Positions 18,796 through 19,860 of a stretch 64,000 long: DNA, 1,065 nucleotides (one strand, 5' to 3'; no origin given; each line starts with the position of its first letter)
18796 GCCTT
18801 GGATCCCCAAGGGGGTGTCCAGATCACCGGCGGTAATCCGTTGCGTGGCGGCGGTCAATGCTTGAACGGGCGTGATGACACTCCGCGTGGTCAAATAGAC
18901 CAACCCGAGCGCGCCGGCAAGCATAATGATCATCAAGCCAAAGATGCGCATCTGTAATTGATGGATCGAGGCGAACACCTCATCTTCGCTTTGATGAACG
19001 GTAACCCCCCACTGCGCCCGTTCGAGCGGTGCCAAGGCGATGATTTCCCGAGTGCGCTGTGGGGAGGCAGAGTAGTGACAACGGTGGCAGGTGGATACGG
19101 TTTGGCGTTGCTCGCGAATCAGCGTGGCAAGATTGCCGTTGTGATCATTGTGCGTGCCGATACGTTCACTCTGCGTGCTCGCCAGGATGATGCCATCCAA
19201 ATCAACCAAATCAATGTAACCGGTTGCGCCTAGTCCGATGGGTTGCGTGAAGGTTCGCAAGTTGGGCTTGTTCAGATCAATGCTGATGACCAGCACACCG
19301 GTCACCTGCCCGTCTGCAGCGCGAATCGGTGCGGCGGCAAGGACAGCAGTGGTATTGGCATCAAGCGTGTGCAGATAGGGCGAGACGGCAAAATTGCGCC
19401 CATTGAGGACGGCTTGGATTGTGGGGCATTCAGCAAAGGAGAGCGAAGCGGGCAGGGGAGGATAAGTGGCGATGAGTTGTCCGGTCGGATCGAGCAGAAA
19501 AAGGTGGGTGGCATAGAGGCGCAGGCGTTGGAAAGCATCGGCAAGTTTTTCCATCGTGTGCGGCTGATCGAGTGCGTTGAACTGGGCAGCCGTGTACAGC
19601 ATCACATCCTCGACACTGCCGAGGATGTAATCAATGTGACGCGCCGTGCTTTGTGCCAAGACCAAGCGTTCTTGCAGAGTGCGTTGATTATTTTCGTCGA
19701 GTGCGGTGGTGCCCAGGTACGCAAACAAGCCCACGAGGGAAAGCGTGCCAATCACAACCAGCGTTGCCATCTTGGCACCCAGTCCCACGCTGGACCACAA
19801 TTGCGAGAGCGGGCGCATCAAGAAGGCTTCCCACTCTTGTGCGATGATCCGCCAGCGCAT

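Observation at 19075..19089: CXXCH haem-c binding motif in the extracytoplasmic domain of sensor kinase 1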

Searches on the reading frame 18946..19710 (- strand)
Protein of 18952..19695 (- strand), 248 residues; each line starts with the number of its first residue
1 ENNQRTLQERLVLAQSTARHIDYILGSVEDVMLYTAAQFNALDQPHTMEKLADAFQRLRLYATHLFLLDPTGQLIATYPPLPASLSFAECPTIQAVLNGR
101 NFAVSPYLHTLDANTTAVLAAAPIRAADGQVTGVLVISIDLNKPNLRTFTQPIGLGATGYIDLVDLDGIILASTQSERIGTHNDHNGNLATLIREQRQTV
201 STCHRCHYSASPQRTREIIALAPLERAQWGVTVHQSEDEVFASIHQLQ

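Call 11: find_homologous_proteins(query=window:18952-19695:-, max_evalue=0.001)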
Query seq(248 aa) (248 aa): 2 proteins with E <= 0.001 among 851 candidates.
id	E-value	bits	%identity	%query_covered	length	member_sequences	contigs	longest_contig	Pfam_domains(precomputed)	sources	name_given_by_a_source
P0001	3.3e-25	107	36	98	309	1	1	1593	PF02743.25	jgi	-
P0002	2.8e-5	42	82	13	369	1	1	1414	PF00672.31,PF13581.13,PF07730.20,PF02518.32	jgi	jgi:two-component system sensor histidine kinase UhpB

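Call 21: search_protein_representatives(alignment_id=A1)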
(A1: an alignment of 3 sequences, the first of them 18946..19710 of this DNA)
Query: 3 sequences, 255 profile positions. Proteins with E-value up to 0.001 (for the whole library): 2437; up to 1e-10: 503; up to 1e-30: 186. The best 150 are listed.
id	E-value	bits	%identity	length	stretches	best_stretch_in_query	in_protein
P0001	1.4e-113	394.8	-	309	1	1-248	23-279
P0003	1.4e-86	306.4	-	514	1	2-255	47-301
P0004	3.5e-80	285.5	-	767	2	1-255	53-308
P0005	2.9e-77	275.9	-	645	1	2-255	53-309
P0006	2.9e-74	266.1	-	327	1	1-255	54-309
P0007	2.0e-70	253.5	-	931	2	1-255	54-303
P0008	6.6e-70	251.8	-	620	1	2-255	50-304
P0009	6.4e-69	248.6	-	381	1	1-255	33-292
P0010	1.8e-65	237.3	-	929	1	3-255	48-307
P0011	1.3e-64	234.4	-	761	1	2-254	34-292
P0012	1.6e-64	234.1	-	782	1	3-255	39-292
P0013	1.9e-61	224.0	-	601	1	2-252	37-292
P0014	4.0e-61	223.0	-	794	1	2-251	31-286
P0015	8.8e-60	218.6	-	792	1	2-253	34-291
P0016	3.8e-56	206.7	-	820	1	3-254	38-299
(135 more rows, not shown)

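Call 27: search_solved_structures(query=A2, max_evalue=1, show_alignments=2)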
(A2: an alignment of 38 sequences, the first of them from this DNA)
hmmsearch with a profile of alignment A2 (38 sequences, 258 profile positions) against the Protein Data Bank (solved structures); distinct sequences matched with E-value up to 1: 36.
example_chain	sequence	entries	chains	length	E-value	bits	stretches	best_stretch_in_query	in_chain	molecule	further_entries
4jgq_A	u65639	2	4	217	2.6e-12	50.3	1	16-186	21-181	Sporulation kinase D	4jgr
4jgo_A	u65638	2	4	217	3.9e-12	49.7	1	16-186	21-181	Sporulation kinase D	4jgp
5ltv_A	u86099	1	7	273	3.1e-08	36.9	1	18-186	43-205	Chemotactic transducer PctC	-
5ltx_A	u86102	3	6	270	6e-08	36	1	20-190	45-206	Chemotaxis protein | Methyl-accepting chemotaxis protein PctA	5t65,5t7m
6mni_A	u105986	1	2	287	6.5e-08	35.8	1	84-189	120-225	Methyl-accepting chemotaxis protein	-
9koo_A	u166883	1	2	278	6.6e-08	35.8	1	20-190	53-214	Methyl-accepting chemotaxis protein PctA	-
7k5n_A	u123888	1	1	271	3.8e-07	33.3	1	2-198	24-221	Sensor domain-containing diguanylate cyclase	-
5ave_A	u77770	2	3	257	3.8e-07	33.3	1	24-185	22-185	Methyl-accepting chemotaxis (MCP) signaling domain protein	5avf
3c8c_A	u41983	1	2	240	3.8e-07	33.3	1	25-185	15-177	Methyl-accepting chemotaxis protein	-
6iov_A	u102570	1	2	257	5.4e-07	32.8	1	40-185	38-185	Methyl-accepting chemotaxis (MCP) signaling domain protein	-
5lt9_A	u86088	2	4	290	3.8e-06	30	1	5-190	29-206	Methyl-accepting chemotaxis protein PctB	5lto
5ere_A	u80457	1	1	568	1.1e-05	28.6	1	20-149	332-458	Extracellular ligand-binding receptor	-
3lif_A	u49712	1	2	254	0.00023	24.2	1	14-181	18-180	Putative diguanylate cyclase (GGDEF) with PAS/PAC domain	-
6pxy_A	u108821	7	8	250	0.00089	22.3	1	16-187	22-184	Putative methyl-accepting chemotaxis protein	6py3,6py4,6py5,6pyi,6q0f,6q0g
7w0w_A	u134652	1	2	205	0.011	18.7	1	49-172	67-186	Methyl-accepting chemotaxis protein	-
2fw5_A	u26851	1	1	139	0.52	13.2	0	189-221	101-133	DHC, diheme cytochrome c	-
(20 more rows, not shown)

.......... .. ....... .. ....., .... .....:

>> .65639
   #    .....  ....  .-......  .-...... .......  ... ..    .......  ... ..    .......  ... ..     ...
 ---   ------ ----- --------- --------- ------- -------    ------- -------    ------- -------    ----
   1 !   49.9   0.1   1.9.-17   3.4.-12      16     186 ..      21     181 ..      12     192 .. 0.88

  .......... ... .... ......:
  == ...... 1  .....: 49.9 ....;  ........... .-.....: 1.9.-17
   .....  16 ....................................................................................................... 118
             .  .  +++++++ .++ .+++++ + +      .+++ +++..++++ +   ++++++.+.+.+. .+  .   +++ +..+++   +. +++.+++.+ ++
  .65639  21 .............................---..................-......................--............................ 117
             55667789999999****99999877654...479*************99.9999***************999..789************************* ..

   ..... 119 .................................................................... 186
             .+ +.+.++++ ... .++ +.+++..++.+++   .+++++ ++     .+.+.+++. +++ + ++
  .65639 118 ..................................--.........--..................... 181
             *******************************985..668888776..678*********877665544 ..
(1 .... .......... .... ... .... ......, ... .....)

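Call 29: find_homologous_proteins(query=A2, max_evalue=1e-10)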
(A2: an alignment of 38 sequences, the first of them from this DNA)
Query A2 (38 sequences) (255 aa, profile of the alignment): 7 proteins with E <= 1e-10 among 6406 candidates.
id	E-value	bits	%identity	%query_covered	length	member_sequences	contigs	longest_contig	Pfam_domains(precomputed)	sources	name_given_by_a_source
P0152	1.8e-79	285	30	96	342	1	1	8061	PF02743.25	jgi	jgi:methyl-accepting chemotaxis protein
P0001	3.5e-78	281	36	96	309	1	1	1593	PF02743.25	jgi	-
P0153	3.5e-73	265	28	98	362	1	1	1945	PF00672.31,PF02743.25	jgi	-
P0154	6.2e-69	251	31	94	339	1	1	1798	PF02743.25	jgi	jgi:hypothetical protein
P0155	5.4e-39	153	46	42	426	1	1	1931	PF00672.31,PF17201.11,PF02743.25,PF13581.13,PF07730.20,PF02518.32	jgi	jgi:signal transduction histidine kinase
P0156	1.3e-30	125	24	53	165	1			PF02743.25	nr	nr:PDC sensor domain-containing protein [Nitrospiraceae bacterium]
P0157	1.1e-28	119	34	49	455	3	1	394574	PF00672.31,PF13581.13,PF07730.20,PF02518.32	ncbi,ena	-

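Call 32: find_related_loci(query=A3, collection=genome_contigs, flank=10000)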
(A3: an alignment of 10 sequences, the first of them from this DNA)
Query A3 (255 aa) in genome_contigs; peptide patterns used: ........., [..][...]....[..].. (x = any residue, [..] = any of these).
81 stretches matched a pattern; 47 encode a relative of the query (tblastn E <= 1e-3); 47 distinct loci.
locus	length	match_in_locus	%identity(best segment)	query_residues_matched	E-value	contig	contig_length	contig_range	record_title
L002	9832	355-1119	52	1-255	3e-83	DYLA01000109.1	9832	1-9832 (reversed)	MAG TPA_asm: Anaerolinea sp. isolate SulCav_AS07-7_2_61_27 SulCav_AS07_7_6691_length_9832_cov_15_286591, whole genome sh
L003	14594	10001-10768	51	1-255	4e-83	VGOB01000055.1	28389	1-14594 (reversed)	MAG: Chloroflexi bacterium isolate K_DeepCast_250m_m1_199 K_DeepCast_250m_m1_199_Ga0194125_10002843, whole genome shotgu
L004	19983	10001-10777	35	3-255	4e-40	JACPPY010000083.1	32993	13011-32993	MAG: Chloroflexi bacterium isolate NC_groundwater_639_Ag_B-0.1um_56_35 B_1_S1_Biohub_coassembly_k141_4478953, whole geno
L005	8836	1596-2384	34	3-255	4e-40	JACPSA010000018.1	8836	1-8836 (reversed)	MAG: Chloroflexi bacterium isolate NC_groundwater_693_Ag_S-0.2um_51_8 S36_SO-2_scaffold_131478, whole genome shotgun seq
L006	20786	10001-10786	32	3-253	2e-39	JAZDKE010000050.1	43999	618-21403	MAG: Chloroflexota bacterium isolate MEGAHIT-group-0.520 k141_1779986, whole genome shotgun sequence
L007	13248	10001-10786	33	3-255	2e-39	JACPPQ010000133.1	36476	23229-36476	MAG: Chloroflexi bacterium isolate NC_groundwater_631_Ag_B-0.1um_52_39 B_1_S1_Biohub_coassembly_k141_4470298, whole geno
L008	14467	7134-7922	32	3-255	5e-39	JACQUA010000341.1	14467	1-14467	MAG: Chloroflexi bacterium isolate NC_groundwater_1425_Ag_S-0.65um_59_63 S_p65_S5_coassembly_k141_4466040, whole genome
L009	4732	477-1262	34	3-255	3e-39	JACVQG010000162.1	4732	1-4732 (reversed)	MAG: Dehalococcoidia bacterium isolate B4_bin.11 scaffold_7135, whole genome shotgun sequence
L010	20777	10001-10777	35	1-254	4e-39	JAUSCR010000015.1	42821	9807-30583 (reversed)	MAG: Dehalococcoidia bacterium isolate E14_concoct.bin.151_sub E14_k141_6321, whole genome shotgun sequence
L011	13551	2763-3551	34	3-255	5e-39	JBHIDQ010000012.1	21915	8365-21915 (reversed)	MAG: Dehalococcoidales bacterium isolate b3.sp3_bin.43 NODE_600_length_21915_cov_15.510018, whole genome shotgun sequenc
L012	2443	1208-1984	36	3-253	8e-39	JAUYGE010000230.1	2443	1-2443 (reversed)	MAG: Dehalococcoidia bacterium isolate C24_concoct.bin.111_sub C24_k141_397461, whole genome shotgun sequence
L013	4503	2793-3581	33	3-255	5e-38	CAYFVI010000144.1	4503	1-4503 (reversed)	MAG TPA_asm: uncultured Dehalococcoidaceae bacterium isolate ERP108616_co1_214 genome assembly, contig: k119_415189, who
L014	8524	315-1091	35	3-253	3e-37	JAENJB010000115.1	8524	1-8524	MAG: Dehalococcoidia bacterium isolate CoA_1_bin.53 scaffold_17825, whole genome shotgun sequence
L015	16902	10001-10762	36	3-247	2e-36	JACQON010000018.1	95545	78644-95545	MAG: Chloroflexi bacterium isolate NC_groundwater_1282_Ag_S-0.2um_56_118 S_p2_S4_coassembly_k141_2061907, whole genome s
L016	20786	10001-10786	31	3-253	6e-36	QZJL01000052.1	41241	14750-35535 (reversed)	MAG: Dehalococcoidia bacterium isolate SURF_40 Ga0104751_1001362, whole genome shotgun sequence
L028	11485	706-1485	32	3-253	2e-33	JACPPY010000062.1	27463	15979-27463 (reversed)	MAG: Chloroflexi bacterium isolate NC_groundwater_639_Ag_B-0.1um_56_35 B_1_S1_Biohub_coassembly_k141_3033865, whole geno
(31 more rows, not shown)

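Call 39: predict_structure(alignment_id=A2)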
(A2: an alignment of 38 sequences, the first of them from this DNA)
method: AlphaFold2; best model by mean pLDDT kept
length: 255 residues; sequences in the alignment: 38
mean_pLDDT: 91.3   pTM: 0.89
mean pLDDT of the five models: 91.3, 91.0, 90.4, 89.8, 89.0
residues with pLDDT >= 90: 197; 70-90: 47; 50-70: 11; < 50: 0
segments of 3 or more residues with pLDDT < 50: none
pLDDT, mean of each block of 10 residues (from residue 1): 91 96 95 97 83 94 94 95 89 94 97 84 96 96 89 73 95 93 91 93 93 71 97 96 94 90
secondary structure, 60 per line:
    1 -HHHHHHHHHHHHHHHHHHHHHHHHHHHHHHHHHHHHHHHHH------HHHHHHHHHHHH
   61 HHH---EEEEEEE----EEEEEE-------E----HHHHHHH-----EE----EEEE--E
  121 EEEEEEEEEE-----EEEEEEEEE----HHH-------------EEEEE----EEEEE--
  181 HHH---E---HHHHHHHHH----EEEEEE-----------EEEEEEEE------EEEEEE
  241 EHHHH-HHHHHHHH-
elements in order: H2-42 H49-63 E67-73 E78-83 H96-102 E114-117 E120-130 E136-144 E165-169 E174-178 H191-199 E204-209 E221-228 E235-241 H242-245 H247-254

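Call 43: fold_search(model_id=the predicted structure, library=pdb)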
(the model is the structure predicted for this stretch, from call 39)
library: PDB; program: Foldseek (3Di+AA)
matches with E <= 10: 1492; with E <= 0.001: 215
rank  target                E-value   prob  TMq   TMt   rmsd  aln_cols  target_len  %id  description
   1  3lif_A                8.6e-13  1.00  0.65  0.68   4.9       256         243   20  Crystal Structure of the extracellular domain of the putative histidine kinase rpHK1S-Z16 (released 2010-05-05)
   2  3lif_B                7.8e-12  1.00  0.66  0.69   5.1       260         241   19  Crystal Structure of the extracellular domain of the putative histidine kinase rpHK1S-Z16 (released 2010-05-05)
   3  3by9_A                1.1e-11  1.00  0.57  0.56   7.7       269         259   16  Crystal structure of the V. cholerae Histidine Kinase DctB Sensor Domain (released 2008-08-12)
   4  9koo_B                2.1e-11  1.00  0.63  0.69   5.6       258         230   17  Ligand binding domain of Pseudomonas Aeruginosa PAO1 chemoreceptor PctA in complex with MHF (released 2025-11-26)
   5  8bmv_A                2.1e-11  1.00  0.54  0.55   9.4       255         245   18  Ligand binding domain of the P. Putida receptor McpH in complex with Uric acid (released 2024-07-24)
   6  6e0a_A                2.4e-11  1.00  0.62  0.61   5.7       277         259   12  Crystal Structure of Helicobacter pylori TlpA Chemoreceptor Ligand Binding Domain (released 2018-09-12)
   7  8bmv_B                2.6e-11  1.00  0.53  0.54   9.4       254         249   18  Ligand binding domain of the P. Putida receptor McpH in complex with Uric acid (released 2024-07-24)
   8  5ltx_B                2.8e-11  1.00  0.66  0.71   5.1       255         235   20  LIGAND BINDING DOMAIN OF PSEUDOMONAS AERUGINOSA PAO1 AMINO ACID CHEMORECEPTOR PCTA IN COMPLEX WITH L-MET (released 2017-09-20)
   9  5t65_B                3.5e-11  1.00  0.67  0.71   5.2       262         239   19  LIGAND BINDING DOMAIN OF PSEUDOMONAS AERUGINOSA PAO1 AMINO ACID CHEMORECEPTOR PCTA IN COMPLEX WITH L-ILE (released 2017-09-13)
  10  5t7m_B                3.8e-11  1.00  0.66  0.71   5.2       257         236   20  LIGAND BINDING DOMAIN OF PSEUDOMONAS AERUGINOSA PAO1 AMINO ACID CHEMORECEPTOR PCTA IN COMPLEX WITH L-TRP (released 2017-09-20)
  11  4jgq_A                4.0e-11  1.00  0.61  0.74   5.6       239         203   15  The crystal structure of sporulation kinase D mutant sensor domain, r131a, from Bacillus subtilis subsp in co-crystall (released 2013-05-15)
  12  9kpj                  4.9e-11  1.00  0.62  0.60   5.9       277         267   13  Crystal structure of Helicobacter pylori chemoreceptor TlpA ligand-binding domain in complex with indole (released 2025-10-22)
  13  5t7m_A                5.9e-11  1.00  0.67  0.70   5.2       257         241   20  LIGAND BINDING DOMAIN OF PSEUDOMONAS AERUGINOSA PAO1 AMINO ACID CHEMORECEPTOR PCTA IN COMPLEX WITH L-TRP (released 2017-09-20)
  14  5t65_A                6.2e-11  1.00  0.66  0.69   5.3       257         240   19  LIGAND BINDING DOMAIN OF PSEUDOMONAS AERUGINOSA PAO1 AMINO ACID CHEMORECEPTOR PCTA IN COMPLEX WITH L-ILE (released 2017-09-13)
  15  5ltx_A                9.1e-11  1.00  0.65  0.67   5.4       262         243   20  LIGAND BINDING DOMAIN OF PSEUDOMONAS AERUGINOSA PAO1 AMINO ACID CHEMORECEPTOR PCTA IN COMPLEX WITH L-MET (released 2017-09-20)
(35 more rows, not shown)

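Call 50: search_protein_families(library=pfam, proteins=[L016:13133-13831:+, L016:14386-15138:+, L016:15180-16100:+, L016:16097-17458:+, L016:17455-18522:+, L028:4532-5344:+, L028:5360-6340:+, L028:6370-6990:+, L028:6990-7898:+, L028:7903-10188:+], max_evalue=0.001)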
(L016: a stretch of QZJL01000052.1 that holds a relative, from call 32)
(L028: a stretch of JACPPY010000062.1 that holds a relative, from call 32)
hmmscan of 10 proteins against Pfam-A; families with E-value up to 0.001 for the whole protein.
L016:13133-13831:+ (232 aa): 1 family
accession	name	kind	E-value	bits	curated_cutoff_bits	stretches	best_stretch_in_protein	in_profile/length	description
PF00072.30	Response_reg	-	0.00023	21.7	30.2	1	9-64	2-55/111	Response regulator receiver domain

L016:14386-15138:+ (250 aa): 1 family
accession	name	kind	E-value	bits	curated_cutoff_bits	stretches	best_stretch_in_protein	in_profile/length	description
PF01145.31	Band_7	-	1.2e-35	123.6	23.6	1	23-193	2-175/176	SPFH domain / Band 7 family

L016:15180-16100:+ (306 aa): 8 families
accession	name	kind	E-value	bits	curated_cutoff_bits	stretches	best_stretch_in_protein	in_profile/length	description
PF13247.11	Fer4_11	-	2.3e-20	73.1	26.2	2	108-167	4-65/100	4Fe-4S dicluster domain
PF13187.11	Fer4_9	-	4e-08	33.6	27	1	114-159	2-50/52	4Fe-4S dicluster domain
PF12838.12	Fer4_7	-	1.7e-07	32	27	1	114-158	2-50/52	4Fe-4S dicluster domain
PF13237.11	Fer4_10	-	6.2e-07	29.7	25.5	1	109-157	4-53/53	4Fe-4S dicluster domain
PF12797.12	Fer4_2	-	9.4e-06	25.7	24.5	1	138-158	2-22/22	4Fe-4S binding domain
PF12837.12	Fer4_6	-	3.9e-05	23.8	25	1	138-159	1-22/24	4Fe-4S binding domain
PF00037.32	Fer4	-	5.6e-05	23.2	21.1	1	140-158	2-20/24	4Fe-4S binding domain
PF25160.1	LdpA_Fe-S-bd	-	0.00086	19.5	27.6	1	117-159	5-41/49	LdpA Fe-S cluster-binding domain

L016:16097-17458:+ (453 aa): 1 family
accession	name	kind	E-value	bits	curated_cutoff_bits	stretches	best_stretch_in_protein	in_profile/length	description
PF03916.19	NrfD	-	1.8e-38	133.4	25.8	1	56-380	2-310/313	Polysulphide reductase, NrfD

L016:17455-18522:+ (355 aa): 3 families
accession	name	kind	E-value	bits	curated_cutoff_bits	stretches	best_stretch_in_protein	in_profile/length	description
PF13442.11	Cytochrome_CBB3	-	3.2e-12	47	27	1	48-124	2-68/68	Cytochrome C oxidase, cbb3-type, subunit III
PF00034.26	Cytochrom_C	-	1.5e-08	36.3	21.3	1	50-125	2-87/90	Cytochrome c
PF02369.22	Big_1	-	1.7e-08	34.8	34.9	1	152-234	10-90/93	Bacterial Ig-like domain (group 1)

L028:4532-5344:+ (270 aa): 1 family
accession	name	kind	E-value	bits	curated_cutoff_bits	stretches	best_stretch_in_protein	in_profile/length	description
PF01145.31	Band_7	-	4.5e-35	121.7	23.6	1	27-197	2-175/176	SPFH domain / Band 7 family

L028:5360-6340:+ (326 aa): 6 families
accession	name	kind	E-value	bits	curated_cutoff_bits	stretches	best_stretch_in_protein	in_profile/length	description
PF14522.11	Cytochrome_C7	-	4.6e-16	58.8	24.8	2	125-177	3-67/67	Cytochrome c7 and related cytochrome c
PF09699.15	Paired_CXXCH_1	-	3.2e-10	40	20.6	1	208-247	3-38/41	Doubled CXXCH motif (Paired_CXXCH_1)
PF14537.11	Cytochrom_c3_2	-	4e-08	34.1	25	0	38-75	25-66/79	Cytochrome c3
PF02085.21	Cytochrom_CIII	-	1.4e-07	32.2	22.9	0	231-322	23-101/101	Class III cytochrome C family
PF03264.19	Cytochrom_NNT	-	2.1e-06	28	24.1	1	96-148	124-171/174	NapC/NirT cytochrome c family, N-terminal region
PF22678.1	Cytochrom_c_NrfB-like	-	0.00039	21.3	27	0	35-74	29-66/89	Cytochrome c-type protein NrfB-like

L028:6370-6990:+ (206 aa): 12 families
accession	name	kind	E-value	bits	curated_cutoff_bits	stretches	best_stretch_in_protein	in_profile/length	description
PF13247.11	Fer4_11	-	3.6e-26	91.7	26.2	1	61-156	2-99/100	4Fe-4S dicluster domain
PF12838.12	Fer4_7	-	8.9e-14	52.1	27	2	23-85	1-52/52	4Fe-4S dicluster domain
PF12837.12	Fer4_6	-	3.2e-13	49.4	25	1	93-115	1-23/24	4Fe-4S binding domain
PF13187.11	Fer4_9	-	1.1e-11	45.1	27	2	23-85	1-51/52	4Fe-4S dicluster domain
PF13237.11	Fer4_10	-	7.5e-11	42.2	25.5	2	94-148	2-53/53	4Fe-4S dicluster domain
PF00037.32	Fer4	-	1.7e-10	40.7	21.1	1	94-115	1-22/24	4Fe-4S binding domain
PF12797.12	Fer4_2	-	3.7e-08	33.3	24.5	2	16-36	2-22/22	4Fe-4S binding domain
PF13534.11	Fer4_17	-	3.9e-06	27.8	22.2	0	100-147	1-46/61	4Fe-4S dicluster domain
PF13484.11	Fer4_16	-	7.2e-06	27.1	30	0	100-115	1-16/66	4Fe-4S double cluster binding domain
PF25160.1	LdpA_Fe-S-bd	-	4.4e-05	23.6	27.6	1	71-114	4-41/49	LdpA Fe-S cluster-binding domain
PF12798.12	Fer4_3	-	0.00024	22.2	27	0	101-114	1-14/15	4Fe-4S binding domain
PF12800.12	Fer4_4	-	0.00075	20.1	24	0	98-114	1-17/17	4Fe-4S binding domain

L028:6990-7898:+ (302 aa): 2 families
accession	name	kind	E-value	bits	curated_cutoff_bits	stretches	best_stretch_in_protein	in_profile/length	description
PF03916.19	NrfD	-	2.4e-46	159.3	25.8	1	16-298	9-310/313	Polysulphide reductase, NrfD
PF14589.11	NrfD_2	-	1.9e-11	44.7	27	1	55-296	47-272/281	Polysulfide reductase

L028:7903-10188:+ (761 aa): 4 families
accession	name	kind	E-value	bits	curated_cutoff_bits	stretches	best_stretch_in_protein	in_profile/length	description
PF00384.28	Molybdopterin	-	2e-38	132.8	24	1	108-517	1-351/353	Molybdopterin oxidoreductase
PF04879.21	Molybdop_Fe4S4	-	1.4e-15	57.4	22.7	1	52-105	2-55/55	Molybdopterin oxidoreductase Fe4S4 domain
PF01568.27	Molydop_binding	-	1.7e-11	44.6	26.8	1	633-703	17-83/110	Molydopterin dinucleotide binding domain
PF10518.14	TAT_signal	-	4.2e-05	23.7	22.7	1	6-25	2-21/21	TAT (twin-arginine translocation) pathway signal sequence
